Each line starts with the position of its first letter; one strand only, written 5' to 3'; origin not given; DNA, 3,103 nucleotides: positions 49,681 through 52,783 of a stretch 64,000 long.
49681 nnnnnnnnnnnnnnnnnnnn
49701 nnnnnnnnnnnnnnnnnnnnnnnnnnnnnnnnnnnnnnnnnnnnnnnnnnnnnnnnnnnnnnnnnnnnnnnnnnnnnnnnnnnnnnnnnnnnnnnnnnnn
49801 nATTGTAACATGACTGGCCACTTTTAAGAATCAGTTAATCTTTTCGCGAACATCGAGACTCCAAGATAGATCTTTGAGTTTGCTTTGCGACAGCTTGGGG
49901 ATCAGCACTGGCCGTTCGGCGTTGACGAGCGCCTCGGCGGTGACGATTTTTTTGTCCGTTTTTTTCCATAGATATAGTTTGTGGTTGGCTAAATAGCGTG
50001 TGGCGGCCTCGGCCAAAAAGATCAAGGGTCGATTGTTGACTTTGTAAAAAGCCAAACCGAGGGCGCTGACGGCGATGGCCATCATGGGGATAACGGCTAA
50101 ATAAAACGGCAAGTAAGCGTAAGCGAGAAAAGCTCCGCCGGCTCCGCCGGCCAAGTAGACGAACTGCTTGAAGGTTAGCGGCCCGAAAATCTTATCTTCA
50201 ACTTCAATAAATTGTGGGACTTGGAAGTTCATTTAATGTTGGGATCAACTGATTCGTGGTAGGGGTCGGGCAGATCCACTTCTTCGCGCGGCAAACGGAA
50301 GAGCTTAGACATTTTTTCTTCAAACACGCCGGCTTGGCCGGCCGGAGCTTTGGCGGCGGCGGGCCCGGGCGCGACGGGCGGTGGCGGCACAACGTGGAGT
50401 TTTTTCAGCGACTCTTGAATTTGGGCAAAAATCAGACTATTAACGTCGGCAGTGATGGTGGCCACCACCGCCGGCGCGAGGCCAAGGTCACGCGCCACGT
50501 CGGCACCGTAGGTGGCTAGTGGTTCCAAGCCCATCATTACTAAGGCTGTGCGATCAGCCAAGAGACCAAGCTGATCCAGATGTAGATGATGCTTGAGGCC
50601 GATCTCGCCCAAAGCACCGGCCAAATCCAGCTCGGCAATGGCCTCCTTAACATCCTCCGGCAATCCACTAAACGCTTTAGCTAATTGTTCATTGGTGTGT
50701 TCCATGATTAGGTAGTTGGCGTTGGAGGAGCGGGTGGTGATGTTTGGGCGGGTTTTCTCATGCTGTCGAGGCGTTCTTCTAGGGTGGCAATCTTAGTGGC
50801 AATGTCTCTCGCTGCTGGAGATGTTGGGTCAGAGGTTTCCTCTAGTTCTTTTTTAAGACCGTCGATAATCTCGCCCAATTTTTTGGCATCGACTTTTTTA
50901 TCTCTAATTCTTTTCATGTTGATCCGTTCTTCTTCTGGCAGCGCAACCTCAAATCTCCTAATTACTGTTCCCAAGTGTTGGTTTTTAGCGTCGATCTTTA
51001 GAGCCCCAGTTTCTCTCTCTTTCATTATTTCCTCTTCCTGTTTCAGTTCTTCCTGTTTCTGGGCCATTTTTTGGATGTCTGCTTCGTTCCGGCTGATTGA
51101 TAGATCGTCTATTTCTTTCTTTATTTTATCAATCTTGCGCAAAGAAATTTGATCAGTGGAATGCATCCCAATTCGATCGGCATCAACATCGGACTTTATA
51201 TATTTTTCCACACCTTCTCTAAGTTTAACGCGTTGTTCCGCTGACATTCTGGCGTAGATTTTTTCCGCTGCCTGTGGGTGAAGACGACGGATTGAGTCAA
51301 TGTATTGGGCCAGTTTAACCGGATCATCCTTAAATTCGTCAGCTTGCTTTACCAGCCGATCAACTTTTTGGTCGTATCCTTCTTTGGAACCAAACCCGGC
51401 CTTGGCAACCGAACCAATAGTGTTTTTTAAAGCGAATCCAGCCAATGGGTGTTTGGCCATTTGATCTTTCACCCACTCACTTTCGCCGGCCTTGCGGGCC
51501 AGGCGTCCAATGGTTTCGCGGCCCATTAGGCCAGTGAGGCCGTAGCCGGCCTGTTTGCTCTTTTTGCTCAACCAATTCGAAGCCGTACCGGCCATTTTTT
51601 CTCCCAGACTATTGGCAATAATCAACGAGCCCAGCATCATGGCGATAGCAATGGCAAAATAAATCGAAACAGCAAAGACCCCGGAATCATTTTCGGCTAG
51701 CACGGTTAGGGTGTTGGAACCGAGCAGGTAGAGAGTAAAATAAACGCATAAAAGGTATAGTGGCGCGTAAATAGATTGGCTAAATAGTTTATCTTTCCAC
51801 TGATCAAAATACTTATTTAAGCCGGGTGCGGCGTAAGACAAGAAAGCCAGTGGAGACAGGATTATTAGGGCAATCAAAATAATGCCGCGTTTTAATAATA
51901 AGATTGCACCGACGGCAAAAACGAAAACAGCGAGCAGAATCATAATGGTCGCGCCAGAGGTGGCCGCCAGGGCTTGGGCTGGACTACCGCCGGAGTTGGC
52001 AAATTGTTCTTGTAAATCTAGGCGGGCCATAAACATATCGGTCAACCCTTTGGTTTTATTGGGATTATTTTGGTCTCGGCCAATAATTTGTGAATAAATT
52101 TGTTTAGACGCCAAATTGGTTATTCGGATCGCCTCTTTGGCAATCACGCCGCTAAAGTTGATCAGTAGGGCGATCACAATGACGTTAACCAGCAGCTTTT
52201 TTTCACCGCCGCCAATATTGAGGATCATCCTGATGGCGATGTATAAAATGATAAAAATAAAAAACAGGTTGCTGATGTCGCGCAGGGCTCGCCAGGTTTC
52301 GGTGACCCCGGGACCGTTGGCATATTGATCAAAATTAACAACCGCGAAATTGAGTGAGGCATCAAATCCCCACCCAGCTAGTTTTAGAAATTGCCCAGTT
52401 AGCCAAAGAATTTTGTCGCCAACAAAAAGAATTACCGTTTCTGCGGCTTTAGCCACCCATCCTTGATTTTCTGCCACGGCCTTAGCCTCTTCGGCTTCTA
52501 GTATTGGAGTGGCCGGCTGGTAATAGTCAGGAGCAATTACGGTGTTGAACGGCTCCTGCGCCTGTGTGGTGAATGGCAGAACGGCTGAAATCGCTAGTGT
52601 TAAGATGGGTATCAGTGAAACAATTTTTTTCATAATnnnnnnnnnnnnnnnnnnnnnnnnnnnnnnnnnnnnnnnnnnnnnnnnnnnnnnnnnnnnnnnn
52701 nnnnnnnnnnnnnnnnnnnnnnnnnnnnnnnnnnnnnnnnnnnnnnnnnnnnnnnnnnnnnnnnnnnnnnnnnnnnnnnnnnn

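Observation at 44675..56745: Minimal Gram-positive-type T4SS-like gene cluster directly next to the dnaA-rpmH-rnpA-yidC origin region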

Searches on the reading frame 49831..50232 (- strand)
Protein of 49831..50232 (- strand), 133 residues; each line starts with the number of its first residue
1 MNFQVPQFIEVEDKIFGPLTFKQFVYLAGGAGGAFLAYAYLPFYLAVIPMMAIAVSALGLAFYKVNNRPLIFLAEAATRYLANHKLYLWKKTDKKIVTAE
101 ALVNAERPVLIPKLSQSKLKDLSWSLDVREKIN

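Call 4: search_protein_families(library=pfam, proteins=[window:49831-50232:-], max_evalue=0.1)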
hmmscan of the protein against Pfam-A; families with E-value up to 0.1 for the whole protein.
window:49831-50232:- (133 aa): 1 family
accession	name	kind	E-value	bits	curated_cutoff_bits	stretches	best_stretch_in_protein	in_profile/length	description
PF12666.12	PrgI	-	4.7e-11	43.5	27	1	8-90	5-86/91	PrgI family protein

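Call 27: search_protein_families(library=ncbifam, proteins=[window:49831-50232:-], max_evalue=0.1)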
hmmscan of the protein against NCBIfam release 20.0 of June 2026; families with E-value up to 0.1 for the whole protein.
window:49831-50232:- (133 aa): 1 family
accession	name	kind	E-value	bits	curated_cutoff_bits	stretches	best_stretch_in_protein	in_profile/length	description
NF042935.1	SCO6880_fam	subfamily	0.1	11.5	60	0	14-83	12-80/477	SCO6880 family protein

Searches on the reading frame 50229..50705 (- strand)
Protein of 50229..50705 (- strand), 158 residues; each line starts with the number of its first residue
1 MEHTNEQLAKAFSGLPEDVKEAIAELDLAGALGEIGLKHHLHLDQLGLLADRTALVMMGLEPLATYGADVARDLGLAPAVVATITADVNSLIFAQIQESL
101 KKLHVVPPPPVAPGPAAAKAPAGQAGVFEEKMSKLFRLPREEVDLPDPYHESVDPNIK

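Call 4: search_protein_families(library=pfam, proteins=[window:50229-50705:-], max_evalue=0.1)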
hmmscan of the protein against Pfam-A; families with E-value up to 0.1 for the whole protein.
window:50229-50705:- (158 aa): 1 family
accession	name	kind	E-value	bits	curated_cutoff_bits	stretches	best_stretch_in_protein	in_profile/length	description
PF22564.2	HAAS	-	0.082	13.7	27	0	68-99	4-36/55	HAAS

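Call 27: search_protein_families(library=ncbifam, proteins=[window:50229-50705:-], max_evalue=0.1)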
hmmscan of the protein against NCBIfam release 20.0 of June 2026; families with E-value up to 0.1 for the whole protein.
window:50229-50705:- (158 aa): 0 families

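Call 106: search_solved_structures(query=A8, max_evalue=10)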
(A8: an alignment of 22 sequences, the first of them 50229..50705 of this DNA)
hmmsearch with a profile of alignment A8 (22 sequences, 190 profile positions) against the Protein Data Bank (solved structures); distinct sequences matched with E-value up to 10: 8.
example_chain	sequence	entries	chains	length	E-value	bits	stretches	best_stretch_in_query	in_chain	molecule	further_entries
2x5q_A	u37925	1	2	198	0.031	17.7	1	66-108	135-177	SSO1986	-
7ezi_A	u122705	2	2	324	0.14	15.6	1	46-98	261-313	L-galactose dehydrogenase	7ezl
4k25_A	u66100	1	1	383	0.26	14.7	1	76-113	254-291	Probable tRNA threonylcarbamoyladenosine biosynthesis protein QRI7, mitochondrial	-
3wuh_A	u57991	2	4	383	0.26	14.7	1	76-113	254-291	tRNA N6-adenosine threonylcarbamoyltransferase, mitochondrial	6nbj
2kwv_A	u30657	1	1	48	0.4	14.1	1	10-35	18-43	DNA polymerase iota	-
2o49_A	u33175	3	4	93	0.73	13.2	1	85-144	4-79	DNA-binding protein SATB1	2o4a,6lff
6zyw_G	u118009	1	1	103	0.75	13.2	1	65-108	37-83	Dynein light chain roadblock-type 2 protein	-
7k58_G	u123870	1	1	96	0.86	13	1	65-107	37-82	Dynein light chain roadblock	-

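Call 107: search_protein_families(library=pfam, alignment_id=A8, max_evalue=0.05)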
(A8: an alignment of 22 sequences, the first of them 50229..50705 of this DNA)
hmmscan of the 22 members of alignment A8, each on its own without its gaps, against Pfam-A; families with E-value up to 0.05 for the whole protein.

A. member 1, window:50229-50705:- (158 aa): 0 families

B. families by the number of members that match (of 22 scanned): 5 families
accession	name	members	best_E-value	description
PF17172.10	GST_N_4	1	0.0057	Glutathione S-transferase N-terminal domain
PF08696.17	Dna2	1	0.0063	DNA replication factor Dna2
PF17755.6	UvrA_DNA-bind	1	0.017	UvrA DNA-binding domain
PF04855.17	SNF5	1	0.017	SNF5 / SMARCB1 / INI1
PF11940.14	DUF3458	1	0.042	Domain of unknown function (DUF3458) Ig-like fold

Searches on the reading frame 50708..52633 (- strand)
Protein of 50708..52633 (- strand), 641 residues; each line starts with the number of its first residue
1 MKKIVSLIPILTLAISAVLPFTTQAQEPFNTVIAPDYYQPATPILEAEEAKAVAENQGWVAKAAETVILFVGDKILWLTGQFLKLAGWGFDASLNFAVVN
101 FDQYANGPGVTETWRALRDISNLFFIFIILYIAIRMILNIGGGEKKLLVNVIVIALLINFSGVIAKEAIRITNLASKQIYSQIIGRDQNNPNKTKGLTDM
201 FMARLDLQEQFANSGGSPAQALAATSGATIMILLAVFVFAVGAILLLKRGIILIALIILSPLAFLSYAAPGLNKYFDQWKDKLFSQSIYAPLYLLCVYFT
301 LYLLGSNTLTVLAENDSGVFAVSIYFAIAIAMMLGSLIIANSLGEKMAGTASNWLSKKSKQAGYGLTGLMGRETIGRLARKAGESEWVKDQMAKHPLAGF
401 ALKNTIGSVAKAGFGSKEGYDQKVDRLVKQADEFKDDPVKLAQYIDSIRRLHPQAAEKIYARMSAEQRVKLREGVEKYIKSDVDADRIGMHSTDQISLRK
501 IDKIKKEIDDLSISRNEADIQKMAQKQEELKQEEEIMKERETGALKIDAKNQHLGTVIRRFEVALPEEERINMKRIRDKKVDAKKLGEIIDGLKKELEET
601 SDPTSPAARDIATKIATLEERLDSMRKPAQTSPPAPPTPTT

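Call 4: search_protein_families(library=pfam, proteins=[window:50708-52633:-], max_evalue=0.1)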
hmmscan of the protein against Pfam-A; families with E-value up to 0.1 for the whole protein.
window:50708-52633:- (641 aa): 2 families
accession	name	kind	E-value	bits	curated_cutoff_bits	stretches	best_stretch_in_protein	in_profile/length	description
PF04610.19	TrbL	-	0.015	15.5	25.9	1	146-334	27-209/215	TrbL/VirB6 plasmid conjugal transfer protein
PF06791.18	TMP_2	-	0.038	14.1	30.2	0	327-446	76-193/208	Prophage tail length tape measure protein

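Call 27: search_protein_families(library=ncbifam, proteins=[window:50708-52633:-], max_evalue=0.1)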
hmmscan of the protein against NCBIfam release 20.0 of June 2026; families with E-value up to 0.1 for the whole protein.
window:50708-52633:- (641 aa): 2 families
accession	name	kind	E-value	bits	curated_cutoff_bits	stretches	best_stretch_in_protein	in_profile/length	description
NF045890.1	conj_pls20_p028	equivalog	0.00065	18.7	150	1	99-186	47-130/377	pLS20_p028 family conjugation system transmembrane protein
NF046087.1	T3SS_scaff_SemD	subfamily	0.002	17.7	160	1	429-484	299-354/395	SemD/SinC family type III secretion system effector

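Call 68: search_protein_families(library=pfam, alignment_id=A5, max_evalue=0.01)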
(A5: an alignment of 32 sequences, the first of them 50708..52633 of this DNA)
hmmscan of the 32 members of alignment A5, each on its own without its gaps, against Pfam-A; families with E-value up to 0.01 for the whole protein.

A. member 1, window:50708-52633:- (641 aa): 0 families

B. families by the number of members that match (of 32 scanned): 4 families
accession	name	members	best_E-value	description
PF04610.19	TrbL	2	6e-05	TrbL/VirB6 plasmid conjugal transfer protein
PF01595.25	CNNM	1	0.00049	Cyclin M transmembrane N-terminal domain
PF07956.16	DUF1690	1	0.005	Protein of Unknown function (DUF1690)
PF10103.15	Zincin_2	1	0.0054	Zincin-like metallopeptidase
